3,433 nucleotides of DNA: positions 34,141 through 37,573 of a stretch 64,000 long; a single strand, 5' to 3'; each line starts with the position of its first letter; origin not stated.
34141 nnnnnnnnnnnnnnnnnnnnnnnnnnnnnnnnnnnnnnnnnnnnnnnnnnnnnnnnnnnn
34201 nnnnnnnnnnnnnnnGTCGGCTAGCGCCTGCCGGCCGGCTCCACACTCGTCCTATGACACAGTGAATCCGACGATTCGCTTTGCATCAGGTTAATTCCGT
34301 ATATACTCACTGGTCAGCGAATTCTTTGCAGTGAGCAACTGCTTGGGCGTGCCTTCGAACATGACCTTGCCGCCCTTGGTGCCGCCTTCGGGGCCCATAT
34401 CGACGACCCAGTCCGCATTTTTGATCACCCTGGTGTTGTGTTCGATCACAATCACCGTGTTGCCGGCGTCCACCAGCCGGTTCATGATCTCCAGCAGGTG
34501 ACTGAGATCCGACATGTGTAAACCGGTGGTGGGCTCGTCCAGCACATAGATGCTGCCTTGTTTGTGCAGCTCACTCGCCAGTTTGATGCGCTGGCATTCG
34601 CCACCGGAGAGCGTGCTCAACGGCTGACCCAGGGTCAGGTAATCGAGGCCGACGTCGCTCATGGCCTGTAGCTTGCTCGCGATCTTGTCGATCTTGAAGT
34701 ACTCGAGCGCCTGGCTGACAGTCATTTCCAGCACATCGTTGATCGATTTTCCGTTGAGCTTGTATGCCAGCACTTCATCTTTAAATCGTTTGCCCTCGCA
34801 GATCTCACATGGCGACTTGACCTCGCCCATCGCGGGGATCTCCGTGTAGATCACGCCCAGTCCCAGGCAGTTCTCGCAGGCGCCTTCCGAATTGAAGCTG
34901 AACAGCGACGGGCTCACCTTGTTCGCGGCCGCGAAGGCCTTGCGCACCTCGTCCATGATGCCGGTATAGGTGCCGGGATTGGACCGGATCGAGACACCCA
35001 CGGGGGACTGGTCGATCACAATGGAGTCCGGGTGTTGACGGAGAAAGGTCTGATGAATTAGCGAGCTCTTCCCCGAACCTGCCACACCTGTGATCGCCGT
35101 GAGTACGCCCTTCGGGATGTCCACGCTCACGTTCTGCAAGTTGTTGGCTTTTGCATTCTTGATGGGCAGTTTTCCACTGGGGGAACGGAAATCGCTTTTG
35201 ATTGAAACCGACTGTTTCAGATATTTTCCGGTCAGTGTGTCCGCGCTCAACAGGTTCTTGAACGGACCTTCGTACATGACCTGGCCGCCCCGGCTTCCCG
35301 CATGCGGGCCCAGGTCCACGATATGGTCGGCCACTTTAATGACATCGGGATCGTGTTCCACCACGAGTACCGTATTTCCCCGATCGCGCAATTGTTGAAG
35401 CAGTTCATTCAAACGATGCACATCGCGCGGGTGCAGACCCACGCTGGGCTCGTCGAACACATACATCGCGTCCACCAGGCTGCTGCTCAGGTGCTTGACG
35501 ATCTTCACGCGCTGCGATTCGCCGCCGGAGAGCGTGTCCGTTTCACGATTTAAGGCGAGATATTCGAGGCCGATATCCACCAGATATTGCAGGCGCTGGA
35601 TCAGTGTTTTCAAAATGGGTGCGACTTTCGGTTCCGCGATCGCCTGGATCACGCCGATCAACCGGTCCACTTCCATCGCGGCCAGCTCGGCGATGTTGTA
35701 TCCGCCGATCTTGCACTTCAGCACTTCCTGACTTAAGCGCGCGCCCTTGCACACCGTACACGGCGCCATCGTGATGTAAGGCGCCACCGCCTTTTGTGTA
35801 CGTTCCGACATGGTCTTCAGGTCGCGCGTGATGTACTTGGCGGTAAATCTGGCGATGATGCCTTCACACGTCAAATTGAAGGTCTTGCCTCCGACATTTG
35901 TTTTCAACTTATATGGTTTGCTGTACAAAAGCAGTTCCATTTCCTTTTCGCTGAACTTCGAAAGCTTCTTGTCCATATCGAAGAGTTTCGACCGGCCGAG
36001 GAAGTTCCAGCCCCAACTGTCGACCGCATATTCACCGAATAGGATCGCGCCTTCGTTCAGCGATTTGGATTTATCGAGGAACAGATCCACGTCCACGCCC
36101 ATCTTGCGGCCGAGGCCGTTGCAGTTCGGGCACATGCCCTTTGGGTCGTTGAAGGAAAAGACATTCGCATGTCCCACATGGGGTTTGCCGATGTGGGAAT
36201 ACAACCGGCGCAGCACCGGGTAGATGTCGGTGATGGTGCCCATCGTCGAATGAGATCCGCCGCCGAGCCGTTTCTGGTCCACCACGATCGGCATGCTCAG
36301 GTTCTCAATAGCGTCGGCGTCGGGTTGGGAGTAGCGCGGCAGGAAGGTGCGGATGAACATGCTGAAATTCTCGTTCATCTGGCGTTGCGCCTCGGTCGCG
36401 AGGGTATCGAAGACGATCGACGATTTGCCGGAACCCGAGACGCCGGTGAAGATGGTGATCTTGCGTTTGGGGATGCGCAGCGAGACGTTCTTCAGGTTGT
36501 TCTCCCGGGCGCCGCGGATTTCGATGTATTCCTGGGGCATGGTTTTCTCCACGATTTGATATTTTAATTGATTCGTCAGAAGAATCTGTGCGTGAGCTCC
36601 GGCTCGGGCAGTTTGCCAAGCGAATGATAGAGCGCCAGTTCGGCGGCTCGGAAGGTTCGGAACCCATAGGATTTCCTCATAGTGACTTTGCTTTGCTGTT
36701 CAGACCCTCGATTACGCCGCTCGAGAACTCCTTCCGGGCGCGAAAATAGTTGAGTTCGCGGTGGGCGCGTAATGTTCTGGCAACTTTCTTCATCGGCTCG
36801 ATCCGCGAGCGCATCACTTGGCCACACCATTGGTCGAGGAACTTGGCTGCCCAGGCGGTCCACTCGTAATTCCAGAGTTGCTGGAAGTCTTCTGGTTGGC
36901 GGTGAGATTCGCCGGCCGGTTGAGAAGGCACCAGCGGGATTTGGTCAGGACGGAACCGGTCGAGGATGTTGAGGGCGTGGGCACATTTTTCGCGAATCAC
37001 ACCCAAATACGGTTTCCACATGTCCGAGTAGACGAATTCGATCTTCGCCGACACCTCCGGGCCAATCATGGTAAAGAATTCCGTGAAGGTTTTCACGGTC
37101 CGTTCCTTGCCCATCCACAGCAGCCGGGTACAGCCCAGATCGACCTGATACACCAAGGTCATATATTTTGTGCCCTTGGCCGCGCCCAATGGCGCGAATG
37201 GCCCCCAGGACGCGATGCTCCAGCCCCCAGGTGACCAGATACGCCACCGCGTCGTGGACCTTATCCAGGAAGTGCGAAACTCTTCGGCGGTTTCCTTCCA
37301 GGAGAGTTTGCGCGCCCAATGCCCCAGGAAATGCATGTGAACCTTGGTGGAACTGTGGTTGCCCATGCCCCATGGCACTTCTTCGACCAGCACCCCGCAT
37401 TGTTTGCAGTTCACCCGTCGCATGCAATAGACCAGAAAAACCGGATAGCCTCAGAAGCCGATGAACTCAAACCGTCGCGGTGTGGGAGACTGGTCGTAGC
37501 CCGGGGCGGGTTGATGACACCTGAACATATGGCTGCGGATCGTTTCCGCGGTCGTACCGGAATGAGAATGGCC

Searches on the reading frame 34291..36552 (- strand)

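Call 89: search_protein_families(library=pfam, proteins=[window:34291-36552:-], max_evalue=0.01)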
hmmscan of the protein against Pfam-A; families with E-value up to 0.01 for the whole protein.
window:34291-36552:- (753 aa): 19 families
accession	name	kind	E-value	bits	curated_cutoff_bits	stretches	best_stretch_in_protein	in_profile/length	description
PF00005.33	ABC_tran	-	2.2e-23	83.8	25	1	472-676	1-137/137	ABC transporter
PF02463.25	SMC_N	-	1.9e-12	47.5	40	0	591-719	105-211/220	RecF/RecN/SMC N terminal domain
PF13304.12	AAA_21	-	2e-11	45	27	2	347-402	243-300/304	AAA domain, putative AbiEii toxin, Type IV TA system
PF13555.12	AAA_29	-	2.1e-08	34.2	27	0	23-47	15-39/61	P-loop containing region of AAA domain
PF20703.3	nSTAND1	-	1.1e-06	28.9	27.1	1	16-85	19-84/379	Novel STAND NTPase 1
PF17755.6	UvrA_DNA-bind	-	1.5e-06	28.9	23.2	1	156-252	3-108/110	UvrA DNA-binding domain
PF13191.12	AAA_16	-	1.6e-06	29.1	32.6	0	485-510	27-51/167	AAA ATPase domain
PF13175.12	AAA_15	-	1.4e-05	25.4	32.1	0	657-703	320-367/374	AAA ATPase domain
PF03193.22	RsgA_GTPase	-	3.3e-05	24.2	30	0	12-58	89-133/174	RsgA GTPase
PF13401.12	AAA_22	-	0.00014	22.6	27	0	485-542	8-60/130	AAA domain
PF01443.25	Viral_helicase1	-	0.00014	22.2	21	0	486-505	2-21/228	Viral superfamily 1 RNA helicase core domain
PF13476.12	AAA_23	-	0.00089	20.4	27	0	29-47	18-36/201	AAA domain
PF12775.13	AAA_7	-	0.0017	18.3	25.8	0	26-63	29-66/181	P-loop containing dynein motor region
PF25199.1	nSTAND_NTPase5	-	0.0021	18.3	34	0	483-507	42-66/145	Novel STAND NTPase 5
PF00684.25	DnaJ_CXXCXGXG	-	0.0025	18.5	32.7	0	557-588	16-50/65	DnaJ central domain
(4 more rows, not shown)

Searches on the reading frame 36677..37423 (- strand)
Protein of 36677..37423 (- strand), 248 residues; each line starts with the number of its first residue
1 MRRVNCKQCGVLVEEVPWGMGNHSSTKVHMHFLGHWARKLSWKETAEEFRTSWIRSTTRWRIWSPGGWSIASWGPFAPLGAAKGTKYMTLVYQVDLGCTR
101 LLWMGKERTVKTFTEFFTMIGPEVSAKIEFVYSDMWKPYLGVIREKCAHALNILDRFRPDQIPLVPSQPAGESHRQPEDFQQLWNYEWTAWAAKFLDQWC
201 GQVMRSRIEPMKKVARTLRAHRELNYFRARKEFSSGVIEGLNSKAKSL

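Call 89: search_protein_families(library=pfam, proteins=[window:36677-37423:-], max_evalue=0.01)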
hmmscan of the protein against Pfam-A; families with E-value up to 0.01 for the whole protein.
window:36677-37423:- (248 aa): 1 family
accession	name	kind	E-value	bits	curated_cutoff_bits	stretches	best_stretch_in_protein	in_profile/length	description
PF01610.23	DDE_Tnp_ISL3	-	2.4e-31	109.8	23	2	172-247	147-222/240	Transposase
